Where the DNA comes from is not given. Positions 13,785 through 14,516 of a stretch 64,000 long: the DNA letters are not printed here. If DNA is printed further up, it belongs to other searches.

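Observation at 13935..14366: Orphan protein with a lasso-peptide-type leader motif, an LPXTG sorting signal and no Sec signal peptide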

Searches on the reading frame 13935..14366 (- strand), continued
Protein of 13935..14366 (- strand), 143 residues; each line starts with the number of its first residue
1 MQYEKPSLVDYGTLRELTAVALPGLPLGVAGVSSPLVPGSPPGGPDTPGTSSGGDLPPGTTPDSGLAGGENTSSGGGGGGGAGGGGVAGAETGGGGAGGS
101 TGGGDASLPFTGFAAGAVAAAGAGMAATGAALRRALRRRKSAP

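Call 35: search_protein_families(library=ncbifam, proteins=[L006:81-1046:+, L006:10576-11493:+, L006:14444-14758:-, L006:16320-17261:-, L006:1043-3010:+, L006:7785-9662:-, L006:11524-12903:-, L004:4512-5363:+, L010:6574-7599:+, L003:6659-8071:-], max_evalue=0.001)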
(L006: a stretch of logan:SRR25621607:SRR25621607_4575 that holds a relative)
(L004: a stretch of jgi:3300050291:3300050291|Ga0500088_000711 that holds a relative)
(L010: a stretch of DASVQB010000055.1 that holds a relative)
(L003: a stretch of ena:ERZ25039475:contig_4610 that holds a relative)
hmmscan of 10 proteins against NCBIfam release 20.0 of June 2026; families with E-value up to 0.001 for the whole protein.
L006:81-1046:+ (321 aa): 3 families
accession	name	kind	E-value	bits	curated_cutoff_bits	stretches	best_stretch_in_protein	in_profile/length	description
TIGR04355.1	HprK_rel_B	hypoth_equivalog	2.5e-05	23.6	200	1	125-182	141-198/351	HprK-related kinase B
NF003883.0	PRK05428.2-1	equivalog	4.1e-05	23.1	252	1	129-190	16-77/189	HPr kinase/phosphorylase-related protein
TIGR00679.1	hpr-ser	equivalog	0.00016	21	240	1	129-184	132-188/300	HPr(Ser) kinase/phosphatase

L006:10576-11493:+ (305 aa): 5 families
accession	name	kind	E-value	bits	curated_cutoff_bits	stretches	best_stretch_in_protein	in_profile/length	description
TIGR00679.1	hpr-ser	equivalog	1.4e-06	27.8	240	1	121-175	135-190/300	HPr(Ser) kinase/phosphatase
TIGR04352.1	HprK_rel_A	equivalog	1.2e-05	24.6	200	1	118-173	97-152/280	HprK-related kinase A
TIGR04355.1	HprK_rel_B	hypoth_equivalog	1.5e-05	24.3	200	1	115-171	142-198/351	HprK-related kinase B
NF003883.0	PRK05428.2-1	equivalog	0.00029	20.3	252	1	121-173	19-72/189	HPr kinase/phosphorylase-related protein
TIGR04249.1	SCM_chp_ScmC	equivalog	0.00096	18.6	125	0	120-182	128-190/292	SynChlorMet cassette protein ScmC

L006:14444-14758:- (104 aa): 4 families
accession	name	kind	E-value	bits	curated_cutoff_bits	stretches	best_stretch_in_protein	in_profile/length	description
NF033530.1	lasso_PqqD_Strm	exception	4.4e-11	42.8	70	1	28-97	9-78/78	lasso peptide biosynthesis PqqD family chaperone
NF033536.1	lasso_PqqD_Bac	exception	2.6e-07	30.7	80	1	28-98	17-87/88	lasso peptide biosynthesis PqqD family chaperone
TIGR04248.1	SCM_PqqD_rel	equivalog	1.9e-05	24.8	100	1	24-99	8-83/84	SynChlorMet cassette protein ScmD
TIGR03859.1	PQQ_PqqD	equivalog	0.00011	21.9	46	1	40-98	24-81/81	pyrroloquinoline quinone biosynthesis peptide chaperone PqqD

L006:16320-17261:- (313 aa): 0 families

L006:1043-3010:+ (655 aa): 6 families
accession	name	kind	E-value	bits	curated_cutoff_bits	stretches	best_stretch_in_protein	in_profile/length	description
NF033535.1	lass_lactam_cya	exception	3e-50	171.4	525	2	90-358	104-375/668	lasso peptide isopeptide bond-forming cyclase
TIGR01536.1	asn_synth_AEB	equivalog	2.4e-48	165.4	267.1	1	66-537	77-514/517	asparagine synthase (glutamine-hydrolyzing)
TIGR03108.1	eps_aminotran_1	hypoth_equivalog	1.4e-32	113.2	816.9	1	88-380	102-395/628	XrtA/PEP-CTERM system amidotransferase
TIGR03104.1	trio_amidotrans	equivalog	4.8e-28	97.7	570.1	1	89-364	103-382/589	N-acetylglutaminylglutamine amidotransferase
NF033561.1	macrolact_Ik_Al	subfamily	8.2e-25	87.4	300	1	102-580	76-532/561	albusnodin/ikarugamycin family macrolactam cyclase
NF006949.0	PRK09431.1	equivalog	4.3e-17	61.9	499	2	59-154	69-168/554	asparagine synthase B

L006:7785-9662:- (625 aa): 11 families
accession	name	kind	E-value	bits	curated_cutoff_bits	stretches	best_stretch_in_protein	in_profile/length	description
TIGR03108.1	eps_aminotran_1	hypoth_equivalog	1.1e-144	483.5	816.9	1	1-617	1-626/628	XrtA/PEP-CTERM system amidotransferase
TIGR01536.1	asn_synth_AEB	equivalog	9.9e-130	433.9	267.1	1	2-552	1-517/517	asparagine synthase (glutamine-hydrolyzing)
TIGR03104.1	trio_amidotrans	equivalog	5.4e-104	348.5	570.1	2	1-380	1-388/589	N-acetylglutaminylglutamine amidotransferase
NF006949.0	PRK09431.1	equivalog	1.7e-81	274.5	499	3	1-164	1-167/554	asparagine synthase B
NF033535.1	lass_lactam_cya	exception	9.3e-48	163.2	525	1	9-386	13-394/668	lasso peptide isopeptide bond-forming cyclase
NF033561.1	macrolact_Ik_Al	subfamily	1.8e-15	56.5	300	1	132-437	93-397/561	albusnodin/ikarugamycin family macrolactam cyclase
NF001484.0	PRK00331.1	subfamily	6.9e-11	41.2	381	1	59-164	87-200/601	isomerizing glutamine--fructose-6-phosphate transaminase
TIGR01135.1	glmS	equivalog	4.3e-09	35.4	418.05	1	59-163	86-198/607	glutamine--fructose-6-phosphate transaminase (isomerizing)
TIGR01134.1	purF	equivalog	3.3e-08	33.3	350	1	57-165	84-202/432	amidophosphoribosyltransferase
TIGR00268.2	TIGR00268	equivalog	0.00034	20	150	1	258-318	16-77/259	ATP-dependent sacrificial sulfur transferase LarE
NF011155.0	PRK14561.1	equivalog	0.00038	20.2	207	1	259-357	4-97/195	hypothetical protein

L006:11524-12903:- (459 aa): 7 families
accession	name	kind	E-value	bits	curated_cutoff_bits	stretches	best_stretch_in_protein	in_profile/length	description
TIGR01005.1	eps_transp_fam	subfamily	3.5e-08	32.1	411.7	0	184-266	400-482/754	exopolysaccharide transport protein family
TIGR01006.1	polys_exp_MPA1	subfamily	1.3e-07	31.3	296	0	199-264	159-224/226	CspC family polysaccharide chain length determinant protein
TIGR03029.1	EpsG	equivalog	1.2e-06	27.9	313.8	1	385-456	201-272/274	chain length determinant protein tyrosine kinase EpsG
TIGR01007.1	eps_fam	subfamily_domain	4.8e-06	26.2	108.05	1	385-457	116-188/204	polysaccharide biosynthesis tyrosine autokinase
TIGR03017.1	EpsF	equivalog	1.5e-05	24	422.75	0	199-261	381-443/444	chain length determinant protein EpsF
TIGR03007.1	pepcterm_ChnLen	equivalog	0.00011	20.6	278.85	0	199-272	398-471/498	XrtA system polysaccharide chain length determinant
NF007350.0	PRK09841.1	equivalog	0.00086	17.5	1248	0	384-453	628-697/726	tyrosine-protein kinase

L004:4512-5363:+ (283 aa): 5 families
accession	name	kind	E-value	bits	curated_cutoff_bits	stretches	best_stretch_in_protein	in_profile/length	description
TIGR04355.1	HprK_rel_B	hypoth_equivalog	3.8e-09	36.1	200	1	111-169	142-200/351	HprK-related kinase B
TIGR00679.1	hpr-ser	equivalog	6.9e-08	32.1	240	1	114-165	132-183/300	HPr(Ser) kinase/phosphatase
TIGR04352.1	HprK_rel_A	equivalog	1.7e-07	30.7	200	1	114-171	97-154/280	HprK-related kinase A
TIGR04249.1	SCM_chp_ScmC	equivalog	1.4e-05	24.6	125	1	115-208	127-217/292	SynChlorMet cassette protein ScmC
NF003883.0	PRK05428.2-1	equivalog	0.0007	19.1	252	0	117-163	19-65/189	HPr kinase/phosphorylase-related protein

L010:6574-7599:+ (341 aa): 4 families
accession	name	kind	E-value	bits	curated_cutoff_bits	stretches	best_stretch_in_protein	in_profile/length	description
TIGR04355.1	HprK_rel_B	hypoth_equivalog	1.7e-05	24.2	200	1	131-192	140-201/351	HprK-related kinase B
TIGR00679.1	hpr-ser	equivalog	5e-05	22.7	240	1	137-185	133-181/300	HPr(Ser) kinase/phosphatase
TIGR04352.1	HprK_rel_A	equivalog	0.00012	21.3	200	1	137-191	98-152/280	HprK-related kinase A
NF000361.1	self_FomB_kinase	exception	0.00076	18.6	400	1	120-178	110-169/325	FomB family phosphonate monophosphate kinase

L003:6659-8071:- (470 aa): 0 families

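Call 36: find_encoding_contigs(protein=P0058, flank=10000, max_places=2)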
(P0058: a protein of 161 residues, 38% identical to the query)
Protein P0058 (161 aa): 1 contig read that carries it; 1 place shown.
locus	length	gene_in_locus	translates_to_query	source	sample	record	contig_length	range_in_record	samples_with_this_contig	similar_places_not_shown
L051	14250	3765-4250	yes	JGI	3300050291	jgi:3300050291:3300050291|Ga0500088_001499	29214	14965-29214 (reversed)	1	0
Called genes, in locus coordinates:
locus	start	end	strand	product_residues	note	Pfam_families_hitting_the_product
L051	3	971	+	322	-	?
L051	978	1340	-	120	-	PF05168:HEPN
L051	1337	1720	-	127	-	PF01909:NTP_transf_2 (weak), PF18765:Polbeta (weak)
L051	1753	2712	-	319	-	PF01370:Epimerase, PF04321:RmlD_sub_bind, PF05368:NmrA (weak), PF13460:NAD_binding_10 (faint), PF16363:GDP_Man_Dehyd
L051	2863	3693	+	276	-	PF03808:Glyco_tran_WecG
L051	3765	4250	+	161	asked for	-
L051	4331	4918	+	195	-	PF00005:ABC_tran, PF13304:AAA_21 (faint)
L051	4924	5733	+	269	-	PF01061:ABC2_membrane, PF12698:ABC2_membrane_3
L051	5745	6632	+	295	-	PF27840:ScmC (weak), PF07475:Hpr_kinase_C (weak)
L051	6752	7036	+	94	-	PF00535:Glycos_transf_2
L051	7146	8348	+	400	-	PF13439:Glyco_transf_4, PF13579:Glyco_trans_4_4, PF20706:GT4-conflict, PF00534:Glycos_transf_1, PF13692:Glyco_trans_1_4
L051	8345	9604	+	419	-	PF01943:Polysacc_synt, PF13440:Polysacc_synt_3, PF03023:MurJ (weak)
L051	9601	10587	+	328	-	-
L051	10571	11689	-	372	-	PF13439:Glyco_transf_4 (weak), PF00534:Glycos_transf_1, PF13692:Glyco_trans_1_4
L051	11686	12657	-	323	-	PF00535:Glycos_transf_2, PF10111:Glyco_tranf_2_2, PF13641:Glyco_tranf_2_3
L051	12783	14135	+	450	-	-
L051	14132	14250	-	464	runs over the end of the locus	-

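Call 37: find_encoding_contigs(protein=P0046, flank=10000, max_places=2)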
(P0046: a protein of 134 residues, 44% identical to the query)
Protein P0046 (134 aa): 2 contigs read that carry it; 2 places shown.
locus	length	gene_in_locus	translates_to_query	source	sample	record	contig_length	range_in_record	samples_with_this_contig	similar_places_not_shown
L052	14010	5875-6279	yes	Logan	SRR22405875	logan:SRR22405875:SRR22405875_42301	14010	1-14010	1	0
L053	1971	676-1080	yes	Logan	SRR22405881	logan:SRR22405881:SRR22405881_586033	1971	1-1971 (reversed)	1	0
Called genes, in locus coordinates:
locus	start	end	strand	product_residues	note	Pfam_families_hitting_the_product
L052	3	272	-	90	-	?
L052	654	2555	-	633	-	PF13522:GATase_6, PF13537:GATase_7, PF00733:Asn_synthase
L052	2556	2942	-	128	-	PF13471:Transglut_core3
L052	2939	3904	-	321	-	PF27840:ScmC (weak), PF07475:Hpr_kinase_C (weak)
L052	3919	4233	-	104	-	PF05402:PqqD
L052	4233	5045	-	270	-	PF01061:ABC2_membrane, PF12698:ABC2_membrane_3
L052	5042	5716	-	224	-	PF00005:ABC_tran, PF13304:AAA_21 (faint)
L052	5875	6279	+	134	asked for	-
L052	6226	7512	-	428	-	PF13231:PMT_2 (weak)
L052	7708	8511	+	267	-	-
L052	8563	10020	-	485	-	PF13439:Glyco_transf_4 (faint), PF13579:Glyco_trans_4_4, PF20706:GT4-conflict, PF00534:Glycos_transf_1, PF13692:Glyco_trans_1_4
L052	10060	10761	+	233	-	PF13489:Methyltransf_23, PF01209:Ubie_methyltran, PF13847:Methyltransf_31, PF08241:Methyltransf_11, PF08242:Methyltransf_12, PF13649:Methyltransf_25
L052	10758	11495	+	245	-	PF13489:Methyltransf_23, PF01209:Ubie_methyltran (weak), PF03141:Methyltransf_29 (weak), PF07021:MetW, PF13847:Methyltransf_31, PF08241:Methyltransf_11, PF08242:Methyltransf_12, PF13649:Methyltransf_25, +1 more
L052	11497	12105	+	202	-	PF14602:Hexapep_2 (faint), PF00132:Hexapep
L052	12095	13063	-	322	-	PF00534:Glycos_transf_1, PF13692:Glyco_trans_1_4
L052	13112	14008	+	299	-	?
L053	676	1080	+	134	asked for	-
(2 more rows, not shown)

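Call 38: find_encoding_contigs(protein=P0051, flank=10000, max_places=2)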
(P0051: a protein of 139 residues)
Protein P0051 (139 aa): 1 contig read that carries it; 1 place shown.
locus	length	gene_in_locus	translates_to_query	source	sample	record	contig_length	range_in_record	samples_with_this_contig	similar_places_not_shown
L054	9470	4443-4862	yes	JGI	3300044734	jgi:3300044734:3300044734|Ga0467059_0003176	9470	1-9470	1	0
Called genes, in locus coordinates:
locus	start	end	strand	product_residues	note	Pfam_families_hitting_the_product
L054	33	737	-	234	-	PF00005:ABC_tran, PF13304:AAA_21 (faint)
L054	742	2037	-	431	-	PF20706:GT4-conflict, PF00534:Glycos_transf_1, PF13692:Glyco_trans_1_4, PF13524:Glyco_trans_1_2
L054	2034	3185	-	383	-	PF13439:Glyco_transf_4, PF13579:Glyco_trans_4_4, PF13692:Glyco_trans_1_4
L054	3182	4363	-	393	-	PF00535:Glycos_transf_2, PF10111:Glyco_tranf_2_2 (faint), PF13641:Glyco_tranf_2_3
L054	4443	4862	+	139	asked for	-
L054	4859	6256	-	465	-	PF04932:Wzy_C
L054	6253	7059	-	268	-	-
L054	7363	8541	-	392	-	PF13439:Glyco_transf_4, PF13579:Glyco_trans_4_4 (weak), PF20706:GT4-conflict (weak), PF00534:Glycos_transf_1, PF13692:Glyco_trans_1_4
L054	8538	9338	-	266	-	PF00535:Glycos_transf_2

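Call 44: search_protein_families(library=ncbifam, alignment_id=A1, max_evalue=0.01)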
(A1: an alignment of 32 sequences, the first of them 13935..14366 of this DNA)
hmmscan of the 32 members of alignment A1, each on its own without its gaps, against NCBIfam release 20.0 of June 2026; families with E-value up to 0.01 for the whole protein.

A. member 1, window:13935-14366:- (143 aa): 1 family
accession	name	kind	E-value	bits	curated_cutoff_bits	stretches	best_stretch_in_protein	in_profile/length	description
NF033521.1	lasso_leader_L3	domain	4.3e-05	23.3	19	1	3-19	1-17/20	lasso RiPP family leader peptide-containing protein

B. families by the number of members that match (of 32 scanned): 1 family
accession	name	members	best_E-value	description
NF033521.1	lasso_leader_L3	16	4.3e-05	lasso RiPP family leader peptide-containing protein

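Call 47: search_protein_families(library=pfam, proteins=[L004:3-1121:-, L004:1231-2175:+, L004:10164-10808:+, L051:3-971:+, L051:9601-10587:+, L051:12783-14135:+, L054:6253-7059:-, L052:7708-8511:+, L003:639-1634:+, L003:6659-8071:-], max_evalue=0.05)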
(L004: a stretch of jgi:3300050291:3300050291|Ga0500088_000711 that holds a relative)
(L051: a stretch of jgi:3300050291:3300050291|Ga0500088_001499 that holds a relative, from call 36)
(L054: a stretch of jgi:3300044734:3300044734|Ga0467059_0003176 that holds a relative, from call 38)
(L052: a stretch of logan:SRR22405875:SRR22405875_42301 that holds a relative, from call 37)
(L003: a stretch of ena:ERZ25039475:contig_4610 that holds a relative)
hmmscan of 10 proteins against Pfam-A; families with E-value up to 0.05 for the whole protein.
L004:3-1121:- (373 aa): 1 family
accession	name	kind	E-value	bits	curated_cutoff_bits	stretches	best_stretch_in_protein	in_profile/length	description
PF02156.21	Glyco_hydro_26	-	1.4e-12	48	20.2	1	138-241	151-250/311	Glycosyl hydrolase family 26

L004:1231-2175:+ (314 aa): 0 families

L004:10164-10808:+ (214 aa): 0 families

L051:3-971:+ (322 aa): 8 families
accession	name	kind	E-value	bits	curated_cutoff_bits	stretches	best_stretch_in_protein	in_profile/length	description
PF01370.27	Epimerase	-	2.5e-47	161.8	20.9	1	2-244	1-239/240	NAD dependent epimerase/dehydratase family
PF16363.11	GDP_Man_Dehyd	-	3.7e-26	92.8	27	1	3-310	1-331/332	GDP-mannose 4,6 dehydratase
PF01073.25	3Beta_HSD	-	2.8e-14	53.2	22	1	3-178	1-186/280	3-beta hydroxysteroid dehydrogenase/isomerase family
PF07993.18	NAD_binding_4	-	6e-11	42.4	20.1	1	56-185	82-214/258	Male sterility protein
PF04321.23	RmlD_sub_bind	-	6.5e-11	42.3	27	1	1-161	2-143/287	RmlD substrate binding domain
PF13460.12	NAD_binding_10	-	5.9e-07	30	27.2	1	6-170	1-143/184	NAD(P)H-binding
PF05368.20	NmrA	-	0.032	14.3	27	0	1-117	4-108/298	NmrA-like family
PF02719.21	Polysacc_synt_2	-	0.045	13.4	20.2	0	2-116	1-128/293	Polysaccharide biosynthesis protein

L051:9601-10587:+ (328 aa): 0 families

L051:12783-14135:+ (450 aa): 0 families

L054:6253-7059:- (268 aa): 0 families

L052:7708-8511:+ (267 aa): 0 families

L003:639-1634:+ (331 aa): 0 families

L003:6659-8071:- (470 aa): 1 family
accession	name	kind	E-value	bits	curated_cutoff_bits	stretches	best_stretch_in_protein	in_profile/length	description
PF13471.12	Transglut_core3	-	7.5e-06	26.3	26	1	365-428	14-75/117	Transglutaminase-like superfamily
